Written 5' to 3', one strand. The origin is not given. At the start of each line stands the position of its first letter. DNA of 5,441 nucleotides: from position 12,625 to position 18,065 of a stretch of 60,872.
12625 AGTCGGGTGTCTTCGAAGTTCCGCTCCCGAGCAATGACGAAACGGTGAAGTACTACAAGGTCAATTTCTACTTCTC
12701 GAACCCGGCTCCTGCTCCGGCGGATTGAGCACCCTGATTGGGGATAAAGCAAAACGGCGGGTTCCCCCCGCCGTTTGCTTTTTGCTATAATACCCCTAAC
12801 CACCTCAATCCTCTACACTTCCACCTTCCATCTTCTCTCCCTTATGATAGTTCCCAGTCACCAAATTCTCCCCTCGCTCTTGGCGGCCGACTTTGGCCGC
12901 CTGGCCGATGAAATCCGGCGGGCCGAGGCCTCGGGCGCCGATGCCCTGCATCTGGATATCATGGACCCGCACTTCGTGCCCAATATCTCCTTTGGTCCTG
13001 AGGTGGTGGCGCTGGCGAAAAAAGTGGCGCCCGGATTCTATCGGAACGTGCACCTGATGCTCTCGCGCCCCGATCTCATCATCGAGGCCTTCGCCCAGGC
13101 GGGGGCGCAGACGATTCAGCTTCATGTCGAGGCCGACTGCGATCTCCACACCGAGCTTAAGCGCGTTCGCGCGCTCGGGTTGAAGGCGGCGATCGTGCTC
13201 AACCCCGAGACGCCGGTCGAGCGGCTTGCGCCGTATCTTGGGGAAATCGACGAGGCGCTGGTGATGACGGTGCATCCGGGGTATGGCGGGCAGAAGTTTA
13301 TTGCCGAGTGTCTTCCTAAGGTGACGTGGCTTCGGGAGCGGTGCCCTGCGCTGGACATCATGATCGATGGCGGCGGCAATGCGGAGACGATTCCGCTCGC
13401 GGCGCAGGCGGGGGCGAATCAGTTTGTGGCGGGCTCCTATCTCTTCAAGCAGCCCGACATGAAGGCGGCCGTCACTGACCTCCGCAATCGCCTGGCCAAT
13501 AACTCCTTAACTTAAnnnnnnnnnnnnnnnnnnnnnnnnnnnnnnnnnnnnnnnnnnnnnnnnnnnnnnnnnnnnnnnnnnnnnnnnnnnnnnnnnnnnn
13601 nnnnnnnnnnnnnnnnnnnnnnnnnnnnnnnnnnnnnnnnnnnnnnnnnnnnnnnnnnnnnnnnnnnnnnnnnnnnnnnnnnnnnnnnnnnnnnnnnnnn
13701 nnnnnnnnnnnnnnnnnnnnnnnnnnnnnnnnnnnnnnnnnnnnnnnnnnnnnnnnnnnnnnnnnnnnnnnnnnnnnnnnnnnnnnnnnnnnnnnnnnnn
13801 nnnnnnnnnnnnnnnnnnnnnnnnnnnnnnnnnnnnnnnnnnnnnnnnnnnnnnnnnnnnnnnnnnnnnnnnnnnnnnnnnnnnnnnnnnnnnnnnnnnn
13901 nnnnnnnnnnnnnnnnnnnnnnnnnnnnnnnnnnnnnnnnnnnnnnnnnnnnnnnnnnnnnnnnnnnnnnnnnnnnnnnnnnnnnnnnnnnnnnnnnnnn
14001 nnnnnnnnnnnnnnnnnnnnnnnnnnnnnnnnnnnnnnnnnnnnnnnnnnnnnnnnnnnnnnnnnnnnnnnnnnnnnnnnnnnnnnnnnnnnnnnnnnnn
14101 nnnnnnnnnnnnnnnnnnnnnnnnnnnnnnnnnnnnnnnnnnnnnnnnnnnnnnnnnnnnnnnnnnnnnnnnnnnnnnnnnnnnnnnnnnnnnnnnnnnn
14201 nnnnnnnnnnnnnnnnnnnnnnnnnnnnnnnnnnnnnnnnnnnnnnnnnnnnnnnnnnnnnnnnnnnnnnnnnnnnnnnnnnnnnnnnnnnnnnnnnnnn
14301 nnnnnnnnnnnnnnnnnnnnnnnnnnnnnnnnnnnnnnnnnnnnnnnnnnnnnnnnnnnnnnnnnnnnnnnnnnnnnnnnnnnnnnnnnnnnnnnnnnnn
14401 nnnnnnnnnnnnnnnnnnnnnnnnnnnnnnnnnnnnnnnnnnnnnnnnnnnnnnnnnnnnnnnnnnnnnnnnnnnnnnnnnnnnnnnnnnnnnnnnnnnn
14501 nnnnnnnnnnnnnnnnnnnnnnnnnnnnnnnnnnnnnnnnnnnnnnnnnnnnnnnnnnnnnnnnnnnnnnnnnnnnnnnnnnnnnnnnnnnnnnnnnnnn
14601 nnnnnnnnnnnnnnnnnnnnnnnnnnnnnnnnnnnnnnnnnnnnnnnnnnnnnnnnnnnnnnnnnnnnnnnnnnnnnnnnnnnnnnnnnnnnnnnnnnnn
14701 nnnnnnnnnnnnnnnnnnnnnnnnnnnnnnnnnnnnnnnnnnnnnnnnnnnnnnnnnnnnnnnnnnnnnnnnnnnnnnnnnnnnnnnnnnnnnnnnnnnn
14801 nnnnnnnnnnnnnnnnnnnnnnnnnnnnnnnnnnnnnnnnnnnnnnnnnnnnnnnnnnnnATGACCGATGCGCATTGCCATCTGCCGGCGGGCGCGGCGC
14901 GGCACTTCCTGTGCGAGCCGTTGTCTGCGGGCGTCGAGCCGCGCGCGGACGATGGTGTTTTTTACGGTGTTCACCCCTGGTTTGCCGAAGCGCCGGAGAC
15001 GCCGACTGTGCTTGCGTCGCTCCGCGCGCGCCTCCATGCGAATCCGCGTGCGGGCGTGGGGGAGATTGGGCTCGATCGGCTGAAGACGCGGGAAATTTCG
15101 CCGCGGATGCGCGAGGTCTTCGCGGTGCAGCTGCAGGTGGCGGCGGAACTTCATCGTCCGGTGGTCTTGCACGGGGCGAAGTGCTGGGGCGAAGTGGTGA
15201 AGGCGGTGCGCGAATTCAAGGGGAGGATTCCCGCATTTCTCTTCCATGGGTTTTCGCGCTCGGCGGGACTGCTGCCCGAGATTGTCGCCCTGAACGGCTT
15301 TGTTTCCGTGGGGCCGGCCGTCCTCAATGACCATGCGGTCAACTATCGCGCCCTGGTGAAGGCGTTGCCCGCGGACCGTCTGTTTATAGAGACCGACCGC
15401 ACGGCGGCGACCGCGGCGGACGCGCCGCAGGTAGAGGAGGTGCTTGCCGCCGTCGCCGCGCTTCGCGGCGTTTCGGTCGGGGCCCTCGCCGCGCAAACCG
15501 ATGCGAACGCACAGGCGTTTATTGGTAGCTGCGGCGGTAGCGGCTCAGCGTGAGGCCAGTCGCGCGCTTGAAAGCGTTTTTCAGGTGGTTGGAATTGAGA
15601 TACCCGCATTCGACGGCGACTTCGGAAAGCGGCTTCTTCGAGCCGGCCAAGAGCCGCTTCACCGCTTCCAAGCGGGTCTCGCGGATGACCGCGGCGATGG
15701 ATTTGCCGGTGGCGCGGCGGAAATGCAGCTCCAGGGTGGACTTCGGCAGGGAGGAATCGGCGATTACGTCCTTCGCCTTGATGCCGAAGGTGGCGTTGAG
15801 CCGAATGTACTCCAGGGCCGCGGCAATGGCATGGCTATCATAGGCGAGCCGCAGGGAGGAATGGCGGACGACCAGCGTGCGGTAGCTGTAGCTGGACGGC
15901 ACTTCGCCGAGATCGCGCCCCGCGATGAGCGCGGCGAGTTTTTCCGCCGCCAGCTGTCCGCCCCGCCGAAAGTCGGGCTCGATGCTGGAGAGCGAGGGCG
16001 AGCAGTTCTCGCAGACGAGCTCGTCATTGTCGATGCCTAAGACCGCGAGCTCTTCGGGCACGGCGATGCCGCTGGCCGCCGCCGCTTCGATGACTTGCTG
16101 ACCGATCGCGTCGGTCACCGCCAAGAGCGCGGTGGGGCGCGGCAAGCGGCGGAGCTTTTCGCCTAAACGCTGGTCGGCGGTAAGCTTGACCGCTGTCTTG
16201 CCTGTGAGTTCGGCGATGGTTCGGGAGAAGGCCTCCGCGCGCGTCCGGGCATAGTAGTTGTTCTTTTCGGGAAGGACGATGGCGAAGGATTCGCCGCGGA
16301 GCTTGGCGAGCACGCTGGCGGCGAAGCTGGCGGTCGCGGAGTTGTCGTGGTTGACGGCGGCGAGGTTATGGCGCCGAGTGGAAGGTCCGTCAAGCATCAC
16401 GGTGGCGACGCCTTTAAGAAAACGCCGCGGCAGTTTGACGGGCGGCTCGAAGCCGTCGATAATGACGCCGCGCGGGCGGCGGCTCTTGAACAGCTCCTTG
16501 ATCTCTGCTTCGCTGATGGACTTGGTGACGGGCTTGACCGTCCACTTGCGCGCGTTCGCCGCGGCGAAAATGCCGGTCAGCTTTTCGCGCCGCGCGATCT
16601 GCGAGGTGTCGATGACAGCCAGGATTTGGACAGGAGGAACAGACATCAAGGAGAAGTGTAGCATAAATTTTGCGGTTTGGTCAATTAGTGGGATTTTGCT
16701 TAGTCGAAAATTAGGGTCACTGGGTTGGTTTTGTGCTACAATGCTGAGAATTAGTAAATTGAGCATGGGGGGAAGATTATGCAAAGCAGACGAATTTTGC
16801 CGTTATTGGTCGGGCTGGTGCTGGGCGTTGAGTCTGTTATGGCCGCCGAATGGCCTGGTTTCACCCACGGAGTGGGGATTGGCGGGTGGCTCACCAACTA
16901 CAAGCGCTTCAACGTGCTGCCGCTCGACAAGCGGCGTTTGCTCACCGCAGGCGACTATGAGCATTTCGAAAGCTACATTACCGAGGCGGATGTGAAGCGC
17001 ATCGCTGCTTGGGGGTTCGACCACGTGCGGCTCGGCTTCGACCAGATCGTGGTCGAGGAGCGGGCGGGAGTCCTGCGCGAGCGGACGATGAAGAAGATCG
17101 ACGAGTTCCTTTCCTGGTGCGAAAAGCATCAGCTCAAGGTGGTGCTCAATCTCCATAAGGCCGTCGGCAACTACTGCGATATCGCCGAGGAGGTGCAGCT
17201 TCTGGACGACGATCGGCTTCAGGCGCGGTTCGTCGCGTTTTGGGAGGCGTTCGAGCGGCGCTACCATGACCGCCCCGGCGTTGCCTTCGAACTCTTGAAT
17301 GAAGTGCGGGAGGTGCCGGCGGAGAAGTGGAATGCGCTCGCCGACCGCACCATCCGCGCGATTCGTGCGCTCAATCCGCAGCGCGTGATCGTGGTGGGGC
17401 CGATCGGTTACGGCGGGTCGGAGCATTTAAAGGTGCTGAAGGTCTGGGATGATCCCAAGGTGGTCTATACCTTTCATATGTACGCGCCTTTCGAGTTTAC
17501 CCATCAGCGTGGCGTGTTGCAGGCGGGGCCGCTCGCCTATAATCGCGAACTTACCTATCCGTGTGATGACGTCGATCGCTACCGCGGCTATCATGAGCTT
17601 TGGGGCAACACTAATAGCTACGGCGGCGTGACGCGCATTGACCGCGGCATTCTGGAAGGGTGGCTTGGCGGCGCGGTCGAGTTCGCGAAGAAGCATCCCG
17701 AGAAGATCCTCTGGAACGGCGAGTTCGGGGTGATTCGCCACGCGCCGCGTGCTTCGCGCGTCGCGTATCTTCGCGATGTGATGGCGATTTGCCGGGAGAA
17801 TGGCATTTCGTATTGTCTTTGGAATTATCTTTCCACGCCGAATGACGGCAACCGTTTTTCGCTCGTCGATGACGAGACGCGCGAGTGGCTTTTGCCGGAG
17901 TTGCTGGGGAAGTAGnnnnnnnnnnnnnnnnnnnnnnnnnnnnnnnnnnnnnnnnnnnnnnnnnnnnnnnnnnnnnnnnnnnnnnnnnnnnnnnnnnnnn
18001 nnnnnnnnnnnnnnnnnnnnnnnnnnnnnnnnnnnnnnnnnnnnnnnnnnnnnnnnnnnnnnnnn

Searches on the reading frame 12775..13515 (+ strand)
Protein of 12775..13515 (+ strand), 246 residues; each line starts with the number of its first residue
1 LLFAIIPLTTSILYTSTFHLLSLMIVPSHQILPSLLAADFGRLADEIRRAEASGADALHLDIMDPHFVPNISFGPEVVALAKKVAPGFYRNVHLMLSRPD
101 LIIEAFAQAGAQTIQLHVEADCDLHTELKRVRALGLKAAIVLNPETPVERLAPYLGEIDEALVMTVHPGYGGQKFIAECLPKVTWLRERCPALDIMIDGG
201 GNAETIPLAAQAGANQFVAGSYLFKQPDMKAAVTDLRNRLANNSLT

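Call 61: search_protein_families(library=pfam, proteins=[window:12775-13515:+], max_evalue=0.0001)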
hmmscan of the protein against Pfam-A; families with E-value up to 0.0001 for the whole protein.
window:12775-13515:+ (246 aa): 1 family
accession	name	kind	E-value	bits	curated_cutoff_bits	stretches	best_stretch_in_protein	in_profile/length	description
PF00834.25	Ribul_P_3_epim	-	6.2e-62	209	21.1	1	31-224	2-198/198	Ribulose-phosphate 3 epimerase family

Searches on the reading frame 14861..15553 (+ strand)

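Call 61: search_protein_families(library=pfam, proteins=[window:14861-15553:+], max_evalue=0.0001)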
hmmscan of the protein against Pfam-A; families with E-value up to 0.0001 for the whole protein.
window:14861-15553:+ (230 aa): 1 family
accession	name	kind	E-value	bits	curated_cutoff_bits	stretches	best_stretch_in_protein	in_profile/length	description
PF01026.27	TatD_DNase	-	1.4e-32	113.5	27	1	34-221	58-252/253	TatD related DNase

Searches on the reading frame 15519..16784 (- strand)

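Call 61: search_protein_families(library=pfam, proteins=[window:15519-16784:-], max_evalue=0.0001)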
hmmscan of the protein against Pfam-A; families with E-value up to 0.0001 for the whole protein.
window:15519-16784:- (421 aa): 3 families
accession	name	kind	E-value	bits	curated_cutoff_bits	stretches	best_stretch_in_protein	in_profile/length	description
PF13377.12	Peripla_BP_3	-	2.1e-25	90.2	26.5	1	159-310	4-167/167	Periplasmic binding protein-like domain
PF12833.13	HTH_18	-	1.5e-18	67.3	33.6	1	346-418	7-79/80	Helix-turn-helix domain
PF00165.29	HTH_AraC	-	9.2e-09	35.7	26.6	1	382-418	7-42/42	Bacterial regulatory helix-turn-helix proteins, AraC family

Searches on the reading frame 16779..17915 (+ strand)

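Call 61: search_protein_families(library=pfam, proteins=[window:16779-17915:+], max_evalue=0.0001)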
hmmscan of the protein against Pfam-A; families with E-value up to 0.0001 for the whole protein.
window:16779-17915:+ (378 aa): 1 family
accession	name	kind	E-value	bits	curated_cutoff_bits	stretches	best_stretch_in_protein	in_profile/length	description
PF00150.24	Cellulase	-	1.5e-34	120.2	23.5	1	63-350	18-268/272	Cellulase (glycosyl hydrolase family 5)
